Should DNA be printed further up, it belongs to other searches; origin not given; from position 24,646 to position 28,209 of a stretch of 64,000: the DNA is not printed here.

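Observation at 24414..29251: LexA-boxed three-gene mutasome lacking ImuA'/ImuB: small W-rich protein, DnaE2 and a catalytically intact DinB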

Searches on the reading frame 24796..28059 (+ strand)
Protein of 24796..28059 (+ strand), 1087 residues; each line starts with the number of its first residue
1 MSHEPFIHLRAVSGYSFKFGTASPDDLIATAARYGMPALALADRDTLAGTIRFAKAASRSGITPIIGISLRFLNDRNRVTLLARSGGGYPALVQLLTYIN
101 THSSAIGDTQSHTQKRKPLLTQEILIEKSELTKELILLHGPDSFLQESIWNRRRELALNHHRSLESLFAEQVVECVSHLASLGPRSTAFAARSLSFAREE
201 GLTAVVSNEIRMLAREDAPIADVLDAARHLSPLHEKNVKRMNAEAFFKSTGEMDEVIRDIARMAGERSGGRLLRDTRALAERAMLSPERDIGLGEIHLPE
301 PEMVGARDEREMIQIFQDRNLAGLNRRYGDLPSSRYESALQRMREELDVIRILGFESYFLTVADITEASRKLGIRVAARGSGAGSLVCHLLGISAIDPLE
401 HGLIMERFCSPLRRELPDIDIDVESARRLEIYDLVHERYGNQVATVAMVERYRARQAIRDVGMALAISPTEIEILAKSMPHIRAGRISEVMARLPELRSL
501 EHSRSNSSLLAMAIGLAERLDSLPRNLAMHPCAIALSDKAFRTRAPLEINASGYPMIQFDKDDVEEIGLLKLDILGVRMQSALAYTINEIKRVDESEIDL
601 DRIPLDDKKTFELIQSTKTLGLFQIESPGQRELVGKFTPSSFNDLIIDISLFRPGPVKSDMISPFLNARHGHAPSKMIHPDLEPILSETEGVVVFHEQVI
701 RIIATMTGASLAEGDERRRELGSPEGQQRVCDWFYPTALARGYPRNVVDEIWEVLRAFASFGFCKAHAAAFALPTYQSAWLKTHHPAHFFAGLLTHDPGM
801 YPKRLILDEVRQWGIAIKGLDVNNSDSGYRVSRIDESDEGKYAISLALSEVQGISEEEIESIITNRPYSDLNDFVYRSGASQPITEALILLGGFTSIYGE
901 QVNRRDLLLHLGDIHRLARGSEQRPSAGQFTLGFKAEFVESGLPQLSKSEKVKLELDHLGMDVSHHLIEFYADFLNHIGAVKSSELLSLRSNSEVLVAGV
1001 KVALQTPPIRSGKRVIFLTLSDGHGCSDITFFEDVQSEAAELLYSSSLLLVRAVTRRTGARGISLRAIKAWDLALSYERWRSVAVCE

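Call 3: search_protein_families(library=pfam, proteins=[window:24796-28059:+], max_evalue=0.01)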
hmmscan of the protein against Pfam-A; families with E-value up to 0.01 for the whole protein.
window:24796-28059:+ (1087 aa): 5 families
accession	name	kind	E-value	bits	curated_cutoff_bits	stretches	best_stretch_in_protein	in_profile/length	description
PF07733.18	DNA_pol3_alpha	-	4e-67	227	23.9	1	321-576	8-260/260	Bacterial DNA polymerase III alpha NTPase domain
PF17657.6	DNA_pol3_finger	-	4.3e-45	153.5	22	1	581-723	3-145/166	Bacterial DNA polymerase III alpha subunit finger domain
PF02811.25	PHP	-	2.2e-16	61.1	26.4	1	8-130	1-116/164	PHP domain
PF14579.12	HHH_6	-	2.4e-12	47.3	25.6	1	814-905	1-88/90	Helix-hairpin-helix motif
PF01336.31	tRNA_anti-codon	-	7.1e-05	23.1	27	1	996-1067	2-69/75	OB-fold nucleic acid binding domain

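Call 4: search_protein_families(library=ncbifam, proteins=[window:24796-28059:+], max_evalue=0.01)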
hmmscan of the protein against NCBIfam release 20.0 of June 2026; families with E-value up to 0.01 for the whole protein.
window:24796-28059:+ (1087 aa): 14 families
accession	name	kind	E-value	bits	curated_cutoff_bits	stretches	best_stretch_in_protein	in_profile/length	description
NF004226.0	PRK05673.1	equivalog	2.9e-191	638.1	1002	1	2-1074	2-1063/1146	DNA polymerase III subunit alpha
NF004225.0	PRK05672.1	subfamily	5.9e-182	607.3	939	1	4-1060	4-1019/1047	error-prone DNA polymerase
TIGR00594.1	polc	superfamily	1.2e-171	573.1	434.35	1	6-1032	1-1022/1022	DNA polymerase III subunit alpha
NF005298.0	PRK06826.1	equivalog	1.6e-150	503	1260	1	4-1054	3-1053/1151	DNA polymerase III subunit alpha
NF005377.0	PRK06920.1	equivalog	1.1e-126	424.1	1806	1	6-1052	3-1003/1108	DNA polymerase III subunit alpha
NF005617.0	PRK07374.1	equivalog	2.3e-118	396.7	1653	1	6-1057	3-1066/1170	DNA polymerase III subunit alpha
NF005516.0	PRK07135.1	equivalog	2.2e-113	380.3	1084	2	334-1034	248-938/974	DNA polymerase III DnaE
NF005582.0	PRK07279.1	equivalog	1.7e-112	377.3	1279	2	309-1052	235-944/1033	DNA polymerase III subunit alpha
NF004550.0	PRK05898.1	equivalog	5.8e-105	352.5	1182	2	318-875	233-781/971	DNA polymerase III subunit alpha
NF007079.0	PRK09532.1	equivalog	4.4e-78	263.4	1525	1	6-763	3-776/876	DNA polymerase III subunit alpha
TIGR01405.1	polC_Gram_pos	equivalog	3.1e-19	68.2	1043.45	3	195-400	491-679/1211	DNA polymerase III subunit alpha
NF001688.0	PRK00448.1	equivalog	7.7e-19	66.8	873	2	196-400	726-914/1445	PolC-type DNA polymerase III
NF005616.0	PRK07373.1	equivalog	2.1e-16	59.5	646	1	758-1051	33-339/449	DNA polymerase III subunit alpha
NF041577.1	nside_bi_sphtase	equivalog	0.0003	20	400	1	20-70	15-65/276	3',5'-nucleoside bisphosphate phosphatase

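Call 28: search_dna_similar(query=window:24796-28056:+, collection=plasmids, mode=protein, max_rows=30, max_evalue=1e-50)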
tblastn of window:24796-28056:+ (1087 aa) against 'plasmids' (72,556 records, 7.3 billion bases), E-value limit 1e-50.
Records with a match: 2105; places in all: 2194; records where one place covers at least 80% of the query: 873.
Best place of each record, by identity: <60% 2105.
By first word of the organism name: Klebsiella 334; Escherichia 224; Streptomyces 143; Rhizobium 142; Burkholderia 137; Ralstonia 136; Agrobacterium 125; Acinetobacter 124; Enterobacter 93; Yersinia 63; and 151 more.
By predicted mobility (MOB-suite, as given by PLSDB): non-mobilizable 1351; conjugative 429; mobilizable 325.
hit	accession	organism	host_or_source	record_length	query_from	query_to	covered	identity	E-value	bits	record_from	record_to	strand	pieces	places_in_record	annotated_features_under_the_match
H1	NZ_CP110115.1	Arthrobacter sp. YA7-1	Solanum lycopersicum,Tomato (Solanum ...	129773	6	1074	98%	43.4%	0e+0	747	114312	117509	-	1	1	dnaE: DNA polymerase III subunit alpha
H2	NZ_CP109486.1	Streptomyces sp. NBC_01445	-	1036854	6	1073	98%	43.4%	0e+0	733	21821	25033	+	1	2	record has no annotation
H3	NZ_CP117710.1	Streptomyces sp. MMBL 11-1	marine sponge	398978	6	1074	98%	43.2%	0e+0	762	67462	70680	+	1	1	dnaE: DNA polymerase III subunit alpha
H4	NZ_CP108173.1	Streptomyces sp. NBC_00147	-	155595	6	1073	98%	43.3%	0e+0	758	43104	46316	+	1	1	dnaE: DNA polymerase III subunit alpha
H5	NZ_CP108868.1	Streptomyces sp. NBC_00829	-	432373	4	1073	98%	43.2%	0e+0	784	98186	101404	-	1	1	DNA polymerase III subunit alpha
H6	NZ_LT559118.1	Nonomuraea gerenzanensis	-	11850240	5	1082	99%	42.6%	0e+0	805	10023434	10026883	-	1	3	none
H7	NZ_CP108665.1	Streptomyces globisporus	-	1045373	6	1074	98%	43.0%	0e+0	760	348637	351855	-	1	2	record has no annotation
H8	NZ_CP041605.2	Streptomyces sp. S1D4-14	Isolated strain,Microscale soil grain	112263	8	1073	98%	43.0%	0e+0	758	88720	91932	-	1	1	dnaE: DNA polymerase III subunit alpha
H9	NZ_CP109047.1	Streptomyces sp. NBC_00637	-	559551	4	1073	98%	42.8%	0e+0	755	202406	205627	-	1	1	dnaE: DNA polymerase III subunit alpha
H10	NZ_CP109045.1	Streptomyces halstedii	-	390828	4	1073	98%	42.5%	0e+0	753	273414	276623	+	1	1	dnaE: DNA polymerase III subunit alpha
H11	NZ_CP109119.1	Streptomyces sp. NBC_01766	-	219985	7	1073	98%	42.7%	0e+0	745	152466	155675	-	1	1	dnaE: DNA polymerase III subunit alpha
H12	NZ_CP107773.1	Streptomyces sp. NBC_00582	-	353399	4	1073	98%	42.5%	0e+0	774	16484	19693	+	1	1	dnaE: DNA polymerase III subunit alpha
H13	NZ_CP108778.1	Embleya sp. NBC_00896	-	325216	6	1073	98%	42.4%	0e+0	748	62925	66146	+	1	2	dnaE: DNA polymerase III subunit alpha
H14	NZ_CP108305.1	Streptomyces sp. NBC_00016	-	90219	6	1073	98%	42.4%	0e+0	751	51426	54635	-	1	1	dnaE: DNA polymerase III subunit alpha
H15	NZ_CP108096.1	Streptomyces sp. NBC_00239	-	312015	4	1073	98%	42.3%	0e+0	756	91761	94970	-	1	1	dnaE: DNA polymerase III subunit alpha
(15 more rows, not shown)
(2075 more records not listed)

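Call 30: get_annotated_region(hit=H1, flank=5000)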
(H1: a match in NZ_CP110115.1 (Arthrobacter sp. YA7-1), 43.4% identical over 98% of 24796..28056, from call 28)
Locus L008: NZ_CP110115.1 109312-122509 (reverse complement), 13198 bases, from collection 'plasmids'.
description: Arthrobacter sp. YA7-1 plasmid pYA7-1a, complete sequence
organism: Arthrobacter sp. YA7-1 (NCBI taxid 2987701)
taxonomy: Bacteria; Actinomycetota; Actinomycetes; Micrococcales; Micrococcaceae; Arthrobacter; Arthrobacter sp. YA7-1
host: -; source: Solanum lycopersicum,Tomato (Solanum lycopersicum) cultivar KnowYou301 rhizosphere; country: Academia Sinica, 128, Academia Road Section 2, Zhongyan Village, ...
typing (MOB-suite, as given by PLSDB): conjugative; replicon rep_cluster_1547; relaxase MOBP; mating-pair formation MPF_T
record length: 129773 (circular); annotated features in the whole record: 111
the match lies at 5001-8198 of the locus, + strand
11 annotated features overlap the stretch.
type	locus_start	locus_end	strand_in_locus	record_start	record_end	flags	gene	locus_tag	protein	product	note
CDS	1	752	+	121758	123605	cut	-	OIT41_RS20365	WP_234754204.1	helix-turn-helix domain-containing protein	-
CDS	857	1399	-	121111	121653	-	-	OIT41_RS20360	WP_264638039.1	hypothetical protein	-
CDS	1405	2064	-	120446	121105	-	-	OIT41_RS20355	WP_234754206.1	ParA family protein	-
CDS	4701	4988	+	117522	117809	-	-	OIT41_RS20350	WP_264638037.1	DUF6504 family protein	-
CDS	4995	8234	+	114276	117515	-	dnaE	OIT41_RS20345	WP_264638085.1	DNA polymerase III subunit alpha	GO:0006260 - DNA replication [Evidence IEA]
CDS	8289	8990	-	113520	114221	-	-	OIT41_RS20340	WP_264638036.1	SOS response-associated peptidase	GO:0018142 - protein-DNA covalent cross-linking [Evidence IEA]; GO:0009432 - SOS response [Evidence IEA]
CDS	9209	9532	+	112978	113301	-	-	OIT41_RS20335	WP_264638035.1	hypothetical protein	-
CDS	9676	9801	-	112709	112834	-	-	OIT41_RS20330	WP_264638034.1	hypothetical protein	-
CDS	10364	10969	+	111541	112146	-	-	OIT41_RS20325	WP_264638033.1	DNA-binding protein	-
CDS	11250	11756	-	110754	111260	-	-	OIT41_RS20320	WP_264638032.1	TspO/MBR family protein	-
CDS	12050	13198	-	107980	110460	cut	-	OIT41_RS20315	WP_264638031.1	EAL domain-containing protein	-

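Call 32: search_dna_similar(query=window:24796-28056:+, collection=plasmids, mode=protein, max_rows=60, max_evalue=1e-50, rows=spread)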
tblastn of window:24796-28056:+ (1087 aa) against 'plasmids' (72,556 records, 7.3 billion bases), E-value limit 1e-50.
Records with a match: 2105; places in all: 2194; records where one place covers at least 80% of the query: 873.
Best place of each record, by identity: <60% 2105.
By first word of the organism name: Klebsiella 334; Escherichia 224; Streptomyces 143; Rhizobium 142; Burkholderia 137; Ralstonia 136; Agrobacterium 125; Acinetobacter 124; Enterobacter 93; Yersinia 63; and 151 more.
By predicted mobility (MOB-suite, as given by PLSDB): non-mobilizable 1351; conjugative 429; mobilizable 325.
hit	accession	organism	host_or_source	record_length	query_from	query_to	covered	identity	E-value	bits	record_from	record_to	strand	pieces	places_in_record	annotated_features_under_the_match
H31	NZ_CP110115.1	Arthrobacter sp. YA7-1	Solanum lycopersicum,Tomato (Solanum ...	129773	6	1074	98%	43.4%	0e+0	747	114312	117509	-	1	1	dnaE: DNA polymerase III subunit alpha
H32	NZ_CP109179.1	Streptomyces sp. NBC_01717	-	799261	7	1073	98%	41.8%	0e+0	738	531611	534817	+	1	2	dnaE: DNA polymerase III subunit alpha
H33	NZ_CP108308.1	Streptomyces sp. NBC_00015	-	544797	6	1073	98%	41.0%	0e+0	722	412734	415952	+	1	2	dnaE: DNA polymerase III subunit alpha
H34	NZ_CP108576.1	Streptomyces microflavus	-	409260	7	786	72%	41.1%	2e-149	502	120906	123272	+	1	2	none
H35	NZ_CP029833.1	Azospirillum ramasamyi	single cell,Cow dung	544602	1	1035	95%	28.8%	6e-99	353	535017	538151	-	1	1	dnaE: DNA polymerase III subunit alpha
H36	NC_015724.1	Cupriavidus necator N-1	soil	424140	6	1035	95%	28.6%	3e-100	357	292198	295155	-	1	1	error-prone DNA polymerase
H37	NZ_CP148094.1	Rhizobium sp. T1470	-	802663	1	1032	95%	28.3%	1e-89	325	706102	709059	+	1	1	error-prone DNA polymerase | DNA polymerase Y family protein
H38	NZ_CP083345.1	Ensifer adhaerens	cell culture,soil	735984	1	1032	95%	28.1%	3e-88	320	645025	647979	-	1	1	error-prone DNA polymerase | DNA polymerase Y family protein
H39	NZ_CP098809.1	Ensifer adhaerens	whole organism,soil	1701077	1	1032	95%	27.8%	6e-88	320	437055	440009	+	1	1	none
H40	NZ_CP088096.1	Rhizobium sp. SU303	cell culture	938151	6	1033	95%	27.9%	2e-95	342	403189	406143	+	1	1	error-prone DNA polymerase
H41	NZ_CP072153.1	Rhizobium sp. K15/93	Himalayan blackberry,cell culture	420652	6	1025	94%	28.0%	5e-96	344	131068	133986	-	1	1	error-prone DNA polymerase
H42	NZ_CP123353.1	Agrobacterium pusense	laboratory contaminant from a culture ...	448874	6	1033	95%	27.7%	3e-97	348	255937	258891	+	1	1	error-prone DNA polymerase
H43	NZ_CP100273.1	Burkholderia glumae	cell culture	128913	6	1032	94%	27.7%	3e-89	323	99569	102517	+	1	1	error-prone DNA polymerase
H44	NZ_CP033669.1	Burkholderia glumae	bacterial cell,diseased rice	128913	6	1032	94%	27.6%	3e-88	320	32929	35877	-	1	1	error-prone DNA polymerase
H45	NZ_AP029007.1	Ralstonia pseudosolanacearum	-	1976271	6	1032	94%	27.6%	6e-82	301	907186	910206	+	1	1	none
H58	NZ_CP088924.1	Rhodanobacter thiooxydans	soil,well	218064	342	1035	64%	31.6%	1e-85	313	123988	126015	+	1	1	error-prone DNA polymerase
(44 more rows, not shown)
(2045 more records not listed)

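Call 33: get_annotated_region(hit=H37, flank=4000)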
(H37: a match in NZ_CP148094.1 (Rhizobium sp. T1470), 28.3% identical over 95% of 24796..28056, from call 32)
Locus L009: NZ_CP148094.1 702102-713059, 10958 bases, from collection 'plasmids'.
description: Rhizobium sp. T1470 plasmid unnamed5, complete sequence
organism: Rhizobium sp. T1470 (NCBI taxid 555320)
taxonomy: Bacteria; Pseudomonadota; Alphaproteobacteria; Hyphomicrobiales; Rhizobiaceae; Rhizobium; Rhizobium sp. T1470
host: -; source: -; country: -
typing (MOB-suite, as given by PLSDB): non-mobilizable
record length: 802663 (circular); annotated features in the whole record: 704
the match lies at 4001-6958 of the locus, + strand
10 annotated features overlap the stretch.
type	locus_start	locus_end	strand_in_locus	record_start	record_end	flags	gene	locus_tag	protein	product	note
CDS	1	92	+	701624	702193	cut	-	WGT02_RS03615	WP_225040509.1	gamma carbonic anhydrase family protein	-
CDS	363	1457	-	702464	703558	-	dinB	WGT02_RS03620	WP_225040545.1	DNA polymerase IV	GO:0006281 - DNA repair [Evidence IEA]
CDS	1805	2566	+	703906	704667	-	-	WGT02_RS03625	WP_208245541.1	ImuA family protein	-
CDS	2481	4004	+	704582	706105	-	-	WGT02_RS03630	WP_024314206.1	DNA polymerase Y family protein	-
CDS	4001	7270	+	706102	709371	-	-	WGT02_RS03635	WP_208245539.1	error-prone DNA polymerase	GO:0006260 - DNA replication [Evidence IEA]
CDS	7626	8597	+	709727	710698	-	speB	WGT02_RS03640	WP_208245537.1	agmatinase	GO:0008295 - spermidine biosynthetic process [Evidence IEA]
CDS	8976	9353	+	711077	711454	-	-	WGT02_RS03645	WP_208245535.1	type II toxin-antitoxin system RelE/ParE family toxin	-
CDS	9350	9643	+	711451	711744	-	-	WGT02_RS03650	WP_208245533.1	XRE family transcriptional regulator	-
CDS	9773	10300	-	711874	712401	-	-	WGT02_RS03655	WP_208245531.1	flavin reductase family protein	-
CDS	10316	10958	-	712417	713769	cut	-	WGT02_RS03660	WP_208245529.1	LLM class flavin-dependent oxidoreductase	-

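Call 34: get_annotated_region(hit=H36, flank=4000)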
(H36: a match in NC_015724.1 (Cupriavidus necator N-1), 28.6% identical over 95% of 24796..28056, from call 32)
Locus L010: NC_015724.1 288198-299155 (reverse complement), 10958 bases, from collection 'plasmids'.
description: Cupriavidus necator N-1 plasmid pBB2, complete sequence
organism: Cupriavidus necator N-1 (NCBI taxid 1042878)
taxonomy: Bacteria; Pseudomonadota; Betaproteobacteria; Burkholderiales; Burkholderiaceae; Cupriavidus; Cupriavidus necator; Cupriavidus necator N-1
host: -; source: soil; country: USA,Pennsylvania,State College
typing (MOB-suite, as given by PLSDB): non-mobilizable; mating-pair formation MPF_T
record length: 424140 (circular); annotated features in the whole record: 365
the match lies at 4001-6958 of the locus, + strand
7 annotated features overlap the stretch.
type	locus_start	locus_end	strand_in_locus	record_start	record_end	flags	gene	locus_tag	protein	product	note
CDS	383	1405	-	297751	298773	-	-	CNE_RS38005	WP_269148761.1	antitoxin Xre/MbcA/ParS toxin-binding domain-containing protein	-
CDS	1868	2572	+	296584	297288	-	imuA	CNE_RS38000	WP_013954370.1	translesion DNA synthesis-associated protein ImuA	GO:0051782 - negative regulation of cell division [Evidence IEA]; GO:0009432 - SOS response [Evidence IEA]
CDS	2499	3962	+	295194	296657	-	-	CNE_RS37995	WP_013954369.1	DNA polymerase Y family protein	-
CDS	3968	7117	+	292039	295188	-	-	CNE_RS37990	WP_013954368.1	error-prone DNA polymerase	-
CDS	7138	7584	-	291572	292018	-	-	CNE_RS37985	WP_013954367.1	zinc-finger-containing protein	-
CDS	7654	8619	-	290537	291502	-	-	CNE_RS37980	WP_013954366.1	SOS response-associated peptidase family protein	GO:0006974 - DNA damage response [Evidence IEA]; GO:0018142 - protein-DNA covalent cross-linking [Evidence IEA]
CDS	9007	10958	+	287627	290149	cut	ligD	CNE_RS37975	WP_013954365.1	DNA ligase D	GO:0006303 - double-strand break repair via nonhomologous end joining [Evidence IEA]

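Call 35: get_annotated_region(hit=H43, flank=4000)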
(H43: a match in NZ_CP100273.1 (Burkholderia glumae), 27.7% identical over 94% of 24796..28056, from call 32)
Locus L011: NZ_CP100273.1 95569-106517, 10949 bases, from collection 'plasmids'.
description: Burkholderia glumae strain BGR68S plasmid p68s4p, complete sequence
organism: Burkholderia glumae (NCBI taxid 337)
taxonomy: Bacteria; Pseudomonadota; Betaproteobacteria; Burkholderiales; Burkholderiaceae; Burkholderia; Burkholderia glumae
host: -; source: cell culture; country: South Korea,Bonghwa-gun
typing (MOB-suite, as given by PLSDB): conjugative; replicon rep_cluster_28; relaxase MOBF; mating-pair formation MPF_F
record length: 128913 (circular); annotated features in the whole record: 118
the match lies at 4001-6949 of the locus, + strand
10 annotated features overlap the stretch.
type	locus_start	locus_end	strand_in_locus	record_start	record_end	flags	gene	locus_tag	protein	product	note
CDS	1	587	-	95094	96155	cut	arsB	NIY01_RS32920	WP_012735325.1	ACR3 family arsenite efflux transporter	GO:0046685 - response to arsenic-containing substance [Evidence IEA]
CDS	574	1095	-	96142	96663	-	-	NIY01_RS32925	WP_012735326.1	arsenate reductase ArsC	-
CDS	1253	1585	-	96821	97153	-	-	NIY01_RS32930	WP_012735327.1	metalloregulator ArsR/SmtB family transcription factor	GO:0006355 - regulation of DNA-templated transcription [Evidence IEA]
CDS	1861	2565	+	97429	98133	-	imuA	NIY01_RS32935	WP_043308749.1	translesion DNA synthesis-associated protein ImuA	GO:0051782 - negative regulation of cell division [Evidence IEA]; GO:0009432 - SOS response [Evidence IEA]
CDS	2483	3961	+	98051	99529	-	-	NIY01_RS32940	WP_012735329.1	DNA polymerase Y family protein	-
CDS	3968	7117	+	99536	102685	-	-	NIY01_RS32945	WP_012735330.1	error-prone DNA polymerase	-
CDS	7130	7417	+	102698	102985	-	-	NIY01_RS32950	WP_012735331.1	hypothetical protein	-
CDS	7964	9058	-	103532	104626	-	-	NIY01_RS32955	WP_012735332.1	BsuBI/PstI family type II restriction endonuclease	GO:0009307 - DNA restriction-modification system [Evidence IEA]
CDS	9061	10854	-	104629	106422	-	-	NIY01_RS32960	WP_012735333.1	Eco57I restriction-modification methylase domain-containing protein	GO:0006304 - DNA modification [Evidence IEA]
CDS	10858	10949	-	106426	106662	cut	-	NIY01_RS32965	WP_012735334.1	helix-turn-helix transcriptional regulator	-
